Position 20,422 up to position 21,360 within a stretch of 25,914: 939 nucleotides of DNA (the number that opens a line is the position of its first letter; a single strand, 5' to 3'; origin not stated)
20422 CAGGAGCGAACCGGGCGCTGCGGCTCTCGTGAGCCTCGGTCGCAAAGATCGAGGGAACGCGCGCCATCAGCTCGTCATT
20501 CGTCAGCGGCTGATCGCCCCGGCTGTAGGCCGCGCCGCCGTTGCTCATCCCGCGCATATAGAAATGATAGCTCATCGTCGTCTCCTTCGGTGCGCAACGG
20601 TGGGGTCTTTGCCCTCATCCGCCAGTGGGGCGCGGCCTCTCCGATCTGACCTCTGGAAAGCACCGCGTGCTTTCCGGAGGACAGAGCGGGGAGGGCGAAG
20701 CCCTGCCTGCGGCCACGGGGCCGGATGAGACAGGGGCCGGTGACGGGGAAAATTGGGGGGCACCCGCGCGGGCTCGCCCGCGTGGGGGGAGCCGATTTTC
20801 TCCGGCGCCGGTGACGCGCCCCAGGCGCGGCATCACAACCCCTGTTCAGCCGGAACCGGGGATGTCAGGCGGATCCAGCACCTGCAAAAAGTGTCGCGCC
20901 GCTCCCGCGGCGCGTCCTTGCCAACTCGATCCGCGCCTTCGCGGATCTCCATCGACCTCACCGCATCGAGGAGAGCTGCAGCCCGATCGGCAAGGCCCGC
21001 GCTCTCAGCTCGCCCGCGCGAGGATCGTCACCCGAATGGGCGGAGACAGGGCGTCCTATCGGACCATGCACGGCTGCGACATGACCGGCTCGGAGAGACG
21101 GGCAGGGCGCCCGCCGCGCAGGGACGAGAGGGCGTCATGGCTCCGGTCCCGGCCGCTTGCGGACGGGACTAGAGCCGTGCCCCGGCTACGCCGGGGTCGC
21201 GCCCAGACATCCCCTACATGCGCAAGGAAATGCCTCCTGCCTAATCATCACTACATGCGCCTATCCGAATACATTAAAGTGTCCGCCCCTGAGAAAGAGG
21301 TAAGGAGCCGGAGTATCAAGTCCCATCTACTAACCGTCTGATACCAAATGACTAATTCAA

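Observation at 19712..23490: Each minus-strand gene in this block is preceded by a copy of the hairpin element: possible leading-region single-strand promoters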

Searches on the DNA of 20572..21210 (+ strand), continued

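Call 50: get_annotated_region(hit=H67, flank=15000)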
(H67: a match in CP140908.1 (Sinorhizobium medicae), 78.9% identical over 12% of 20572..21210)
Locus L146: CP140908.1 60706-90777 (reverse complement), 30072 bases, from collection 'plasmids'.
description: Sinorhizobium medicae strain ml29 plasmid pMl1, complete sequence
organism: Sinorhizobium medicae (NCBI taxid 110321)
taxonomy: Bacteria; Pseudomonadota; Alphaproteobacteria; Hyphomicrobiales; Rhizobiaceae; Sinorhizobium; Sinorhizobium medicae
host: -; source: Medicago lupulina,whole organism; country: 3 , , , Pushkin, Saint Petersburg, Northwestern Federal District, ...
typing (MOB-suite, as given by PLSDB): mobilizable; replicon rep_cluster_497; relaxase MOBP
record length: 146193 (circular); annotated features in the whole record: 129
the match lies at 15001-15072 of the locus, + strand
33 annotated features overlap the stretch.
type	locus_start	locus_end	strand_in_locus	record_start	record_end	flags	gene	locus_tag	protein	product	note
CDS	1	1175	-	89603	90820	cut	repC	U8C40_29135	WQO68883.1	plasmid replication protein RepC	-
CDS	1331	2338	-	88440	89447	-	repB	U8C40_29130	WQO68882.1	plasmid partitioning protein RepB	-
CDS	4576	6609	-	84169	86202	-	-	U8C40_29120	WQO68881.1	ParB/RepB/Spo0J family partition protein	-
CDS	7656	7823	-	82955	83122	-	-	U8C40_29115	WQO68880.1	hypothetical protein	-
CDS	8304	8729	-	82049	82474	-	-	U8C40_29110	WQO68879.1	type II toxin-antitoxin system VapC family toxin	-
CDS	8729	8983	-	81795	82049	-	-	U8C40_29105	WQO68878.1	type II toxin-antitoxin system Phd/YefM family antitoxin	-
CDS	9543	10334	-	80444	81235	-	-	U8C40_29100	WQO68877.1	hypothetical protein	-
CDS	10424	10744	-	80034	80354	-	-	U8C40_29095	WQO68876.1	DUF736 family protein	-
CDS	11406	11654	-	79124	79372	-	-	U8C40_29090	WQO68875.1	hypothetical protein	-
CDS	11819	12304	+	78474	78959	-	-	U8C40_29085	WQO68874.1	VOC family protein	-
CDS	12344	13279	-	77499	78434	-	-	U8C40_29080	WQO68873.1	DMT family transporter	-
CDS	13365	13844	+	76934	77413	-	-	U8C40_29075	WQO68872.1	Lrp/AsnC family transcriptional regulator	-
CDS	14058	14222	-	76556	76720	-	-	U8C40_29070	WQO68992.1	hypothetical protein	-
CDS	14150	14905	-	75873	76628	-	-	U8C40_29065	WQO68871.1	DUF932 domain-containing protein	-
CDS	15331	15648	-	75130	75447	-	-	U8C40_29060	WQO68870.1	single-stranded DNA-binding protein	-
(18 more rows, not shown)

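Call 69: search_dna_similar(query=L145:14958-15290:+, collection=plasmids, mode=distant, max_rows=60, rows=spread, max_evalue=0.00001)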
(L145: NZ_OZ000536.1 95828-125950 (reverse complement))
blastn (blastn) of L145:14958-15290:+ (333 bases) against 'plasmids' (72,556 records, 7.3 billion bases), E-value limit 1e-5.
Records with a match: 93; places in all: 168; records where one place covers at least 80% of the query: 20.
Best place of each record, by identity: >=99% 2; 95-99% 3; 90-95% 4; 80-90% 35; 60-80% 49.
By first word of the organism name: Rhizobium 23; Agrobacterium 20; Sinorhizobium 15; Shinella 11; Cereibacter 10; Neorhizobium 2; Ensifer 2; Brucella 2; Roseateles 1; Nitratireductor 1; and 6 more.
By predicted mobility (MOB-suite, as given by PLSDB): non-mobilizable 43; conjugative 38; mobilizable 12.
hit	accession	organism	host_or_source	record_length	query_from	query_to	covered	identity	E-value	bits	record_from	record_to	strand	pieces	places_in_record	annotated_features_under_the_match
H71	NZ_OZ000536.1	Shinella sp. WSC3-e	-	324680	1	333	100%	100.0%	2e-169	601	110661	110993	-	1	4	none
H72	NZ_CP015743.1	Shinella sp. HZN7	-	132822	1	333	100%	95.8%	5e-150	536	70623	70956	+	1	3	none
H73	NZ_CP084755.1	Roseateles sp. XES5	Xenopus laevis,bacterial culture,swab ...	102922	1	333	100%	95.8%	5e-150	536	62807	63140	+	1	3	none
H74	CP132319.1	Shinella sumterensis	Homo sapiens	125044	2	333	100%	94.6%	2e-143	515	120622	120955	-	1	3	none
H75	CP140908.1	Sinorhizobium medicae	Medicago lupulina,whole organism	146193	1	333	100%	93.1%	3e-134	485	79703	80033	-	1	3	none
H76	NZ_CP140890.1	Sinorhizobium medicae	Medicago lupulina,whole organism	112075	1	333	100%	92.8%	1e-132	479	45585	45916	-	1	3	none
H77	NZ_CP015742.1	Shinella sp. HZN7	-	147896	1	333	100%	87.9%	3e-109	402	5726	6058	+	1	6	none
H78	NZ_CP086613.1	Shinella zoogloeoides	-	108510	3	333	99%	85.7%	1e-95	356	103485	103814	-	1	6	ParB/RepB/Spo0J family partition protein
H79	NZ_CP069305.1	Shinella sp. PSBB067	monoisolate,Minnesota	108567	3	333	99%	84.3%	4e-88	332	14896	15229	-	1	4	DUF932 domain-containing protein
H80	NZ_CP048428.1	Rhizobium daejeonense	Cell,soil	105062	1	310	93%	89.5%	5e-106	391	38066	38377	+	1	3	none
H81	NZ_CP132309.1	Shinella sumterensis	Homo sapiens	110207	2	303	91%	85.8%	1e-89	337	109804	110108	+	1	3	none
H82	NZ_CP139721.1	Nitratireductor rhodophyticola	Bacterial Culture,hydrothermal vent ...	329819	24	310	86%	87.9%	6e-92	344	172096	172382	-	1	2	none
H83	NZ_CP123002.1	Neorhizobium petrolearium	single cell,petroleum contaminated soil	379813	2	333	100%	72.9%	6e-42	178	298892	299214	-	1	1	none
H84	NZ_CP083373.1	Ensifer canadensis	Melilotus albus,Cell Culture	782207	2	333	72%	82.2%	1e-37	223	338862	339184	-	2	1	none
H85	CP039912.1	Agrobacterium tumefaciens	-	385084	26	242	65%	70.0%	2e-9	71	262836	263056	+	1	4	hypothetical protein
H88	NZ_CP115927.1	Agrobacterium tumefaciens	Chrysanthemum,cell culture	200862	34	242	63%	71.7%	7e-9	68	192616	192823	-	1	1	none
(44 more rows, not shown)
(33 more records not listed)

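Call 70: get_annotated_region(hit=H88, flank=20000)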
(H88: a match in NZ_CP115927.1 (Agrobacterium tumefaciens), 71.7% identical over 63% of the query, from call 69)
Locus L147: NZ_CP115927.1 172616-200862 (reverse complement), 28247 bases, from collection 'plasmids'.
description: Agrobacterium tumefaciens strain K224 plasmid pAtK224b, complete sequence
organism: Agrobacterium tumefaciens (NCBI taxid 358)
taxonomy: Bacteria; Pseudomonadota; Alphaproteobacteria; Hyphomicrobiales; Rhizobiaceae; Agrobacterium; Agrobacterium tumefaciens
host: -; source: Chrysanthemum,cell culture; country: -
typing (MOB-suite, as given by PLSDB): non-mobilizable; replicon rep_cluster_440; mating-pair formation MPF_T
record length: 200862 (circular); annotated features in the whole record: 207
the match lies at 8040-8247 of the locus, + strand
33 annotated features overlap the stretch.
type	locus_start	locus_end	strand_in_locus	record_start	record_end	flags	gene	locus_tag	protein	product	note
CDS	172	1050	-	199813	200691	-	-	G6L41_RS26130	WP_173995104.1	zincin-like metallopeptidase domain-containing protein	-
CDS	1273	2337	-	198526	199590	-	-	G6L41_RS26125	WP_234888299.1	Fic family protein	-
CDS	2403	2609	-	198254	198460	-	-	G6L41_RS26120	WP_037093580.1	antitoxin VbhA family protein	-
CDS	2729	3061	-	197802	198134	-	-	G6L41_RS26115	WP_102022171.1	DUF736 family protein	-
CDS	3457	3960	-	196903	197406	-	-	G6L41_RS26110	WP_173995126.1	thermonuclease family protein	-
CDS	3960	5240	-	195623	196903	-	repC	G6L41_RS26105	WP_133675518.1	plasmid replication protein RepC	-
CDS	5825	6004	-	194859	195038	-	-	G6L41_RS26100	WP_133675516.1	hypothetical protein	-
CDS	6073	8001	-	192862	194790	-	-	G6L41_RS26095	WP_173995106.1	ParB/RepB/Spo0J family partition protein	GO:0007059 - chromosome segregation [Evidence IEA]; GO:0000910 - cytokinesis [Evidence IEA]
CDS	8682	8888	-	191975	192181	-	-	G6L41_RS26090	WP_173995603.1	hypothetical protein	-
CDS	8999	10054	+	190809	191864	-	ligD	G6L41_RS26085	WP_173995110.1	non-homologous end-joining DNA ligase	GO:0006310 - DNA recombination [Evidence IEA]; GO:0006281 - DNA repair [Evidence IEA]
CDS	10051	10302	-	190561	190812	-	-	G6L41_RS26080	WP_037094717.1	hypothetical protein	-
CDS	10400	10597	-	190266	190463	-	-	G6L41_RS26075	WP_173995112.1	hypothetical protein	-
CDS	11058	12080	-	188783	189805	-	-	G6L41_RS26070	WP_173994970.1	dienelactone hydrolase-related enzyme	-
CDS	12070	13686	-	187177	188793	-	-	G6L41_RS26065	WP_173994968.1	hypothetical protein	-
CDS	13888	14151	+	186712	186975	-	-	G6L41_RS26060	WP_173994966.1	hypothetical protein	-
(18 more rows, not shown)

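Call 82: get_annotated_region(hit=H24, flank=12000)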
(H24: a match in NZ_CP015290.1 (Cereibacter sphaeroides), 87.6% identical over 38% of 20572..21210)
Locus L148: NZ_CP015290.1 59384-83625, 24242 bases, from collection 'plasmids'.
description: Cereibacter sphaeroides strain MBTLJ-20 plasmid b, complete sequence
organism: Cereibacter sphaeroides (NCBI taxid 1063)
taxonomy: Bacteria; Pseudomonadota; Alphaproteobacteria; Rhodobacterales; Paracoccaceae; Cereibacter; Cereibacter sphaeroides
host: -; source: Cereibacter sphaeroides 2.4.1,single cell; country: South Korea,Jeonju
typing (MOB-suite, as given by PLSDB): non-mobilizable; replicon rep_cluster_252
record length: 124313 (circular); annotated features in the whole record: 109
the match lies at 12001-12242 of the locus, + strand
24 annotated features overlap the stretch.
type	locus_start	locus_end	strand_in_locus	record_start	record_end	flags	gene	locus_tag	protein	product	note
CDS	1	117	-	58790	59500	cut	-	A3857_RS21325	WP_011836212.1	SDR family oxidoreductase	-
CDS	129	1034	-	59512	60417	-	-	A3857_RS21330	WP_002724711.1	ABC transporter permease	-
CDS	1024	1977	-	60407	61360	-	-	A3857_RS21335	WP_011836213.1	ABC transporter permease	GO:0055085 - transmembrane transport [Evidence IEA]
CDS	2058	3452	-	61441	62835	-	-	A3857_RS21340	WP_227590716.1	ABC transporter substrate-binding protein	-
CDS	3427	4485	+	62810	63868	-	-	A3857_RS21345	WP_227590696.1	GntR family transcriptional regulator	-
CDS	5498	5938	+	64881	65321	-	rnk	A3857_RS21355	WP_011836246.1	nucleoside diphosphate kinase regulator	GO:0032784 - regulation of DNA-templated transcription elongation [Evidence IEA]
CDS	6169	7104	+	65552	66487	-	-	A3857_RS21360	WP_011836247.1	mechanosensitive ion channel family protein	-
CDS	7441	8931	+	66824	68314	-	-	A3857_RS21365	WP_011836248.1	SulP family inorganic anion transporter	-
CDS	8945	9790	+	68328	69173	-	-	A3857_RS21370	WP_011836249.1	universal stress protein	-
CDS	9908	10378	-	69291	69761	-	-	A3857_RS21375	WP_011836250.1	DMT family transporter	-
CDS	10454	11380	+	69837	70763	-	-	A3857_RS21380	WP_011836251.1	LysR substrate-binding domain-containing protein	-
CDS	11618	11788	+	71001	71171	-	-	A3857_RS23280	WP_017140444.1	hypothetical protein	-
CDS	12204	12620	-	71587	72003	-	-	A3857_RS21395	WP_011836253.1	MerR family transcriptional regulator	-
CDS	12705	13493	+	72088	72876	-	-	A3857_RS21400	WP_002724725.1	alpha/beta fold hydrolase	-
CDS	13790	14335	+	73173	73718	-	-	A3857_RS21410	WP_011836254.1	alpha/beta hydrolase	-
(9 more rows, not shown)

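Call 83: get_annotated_region(hit=H41, flank=8000)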
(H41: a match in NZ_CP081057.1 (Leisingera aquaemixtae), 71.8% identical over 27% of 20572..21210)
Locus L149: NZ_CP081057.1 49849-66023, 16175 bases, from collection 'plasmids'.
description: Leisingera aquaemixtae strain S166 plasmid unnamed6, complete sequence
organism: Leisingera aquaemixtae (NCBI taxid 1396826)
taxonomy: Bacteria; Pseudomonadota; Alphaproteobacteria; Rhodobacterales; Roseobacteraceae; Leisingera; Leisingera aquaemixtae
host: -; source: -; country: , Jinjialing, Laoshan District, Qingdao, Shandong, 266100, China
typing (MOB-suite, as given by PLSDB): mobilizable; replicon rep_cluster_579; relaxase MOBP
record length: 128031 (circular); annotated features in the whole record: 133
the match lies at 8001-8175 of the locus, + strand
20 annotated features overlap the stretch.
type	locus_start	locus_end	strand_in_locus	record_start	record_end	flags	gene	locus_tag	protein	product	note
CDS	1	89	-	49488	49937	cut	-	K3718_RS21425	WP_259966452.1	DUF3768 domain-containing protein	-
CDS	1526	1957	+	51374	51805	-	-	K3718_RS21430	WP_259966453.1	MerR family transcriptional regulator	GO:0006355 - regulation of DNA-templated transcription [Evidence IEA]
CDS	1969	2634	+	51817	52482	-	-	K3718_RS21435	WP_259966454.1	cytochrome c biogenesis protein CcdA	GO:0017004 - cytochrome complex assembly [Evidence IEA]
CDS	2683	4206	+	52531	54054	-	-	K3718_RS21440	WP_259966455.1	hypothetical protein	-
CDS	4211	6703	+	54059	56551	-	-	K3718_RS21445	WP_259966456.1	heavy metal translocating P-type ATPase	-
CDS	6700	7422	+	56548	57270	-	-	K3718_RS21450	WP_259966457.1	cytochrome c biogenesis protein CcdA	GO:0017004 - cytochrome complex assembly [Evidence IEA]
CDS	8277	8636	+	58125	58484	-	-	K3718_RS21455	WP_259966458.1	helix-turn-helix transcriptional regulator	-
CDS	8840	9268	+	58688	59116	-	-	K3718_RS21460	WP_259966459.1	hypothetical protein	-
CDS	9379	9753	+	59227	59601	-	-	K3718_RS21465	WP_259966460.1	helix-turn-helix transcriptional regulator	-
CDS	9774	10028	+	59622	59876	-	-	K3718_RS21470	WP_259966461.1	hypothetical protein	-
CDS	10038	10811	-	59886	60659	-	-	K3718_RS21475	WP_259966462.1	recombinase family protein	GO:0006310 - DNA recombination [Evidence IEA]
CDS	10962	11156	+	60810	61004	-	-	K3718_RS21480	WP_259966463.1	hypothetical protein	-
CDS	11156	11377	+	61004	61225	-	-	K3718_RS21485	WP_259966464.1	hypothetical protein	-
CDS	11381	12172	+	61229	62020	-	-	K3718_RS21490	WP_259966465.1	Fic family protein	-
CDS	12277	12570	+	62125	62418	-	-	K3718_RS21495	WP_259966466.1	hypothetical protein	-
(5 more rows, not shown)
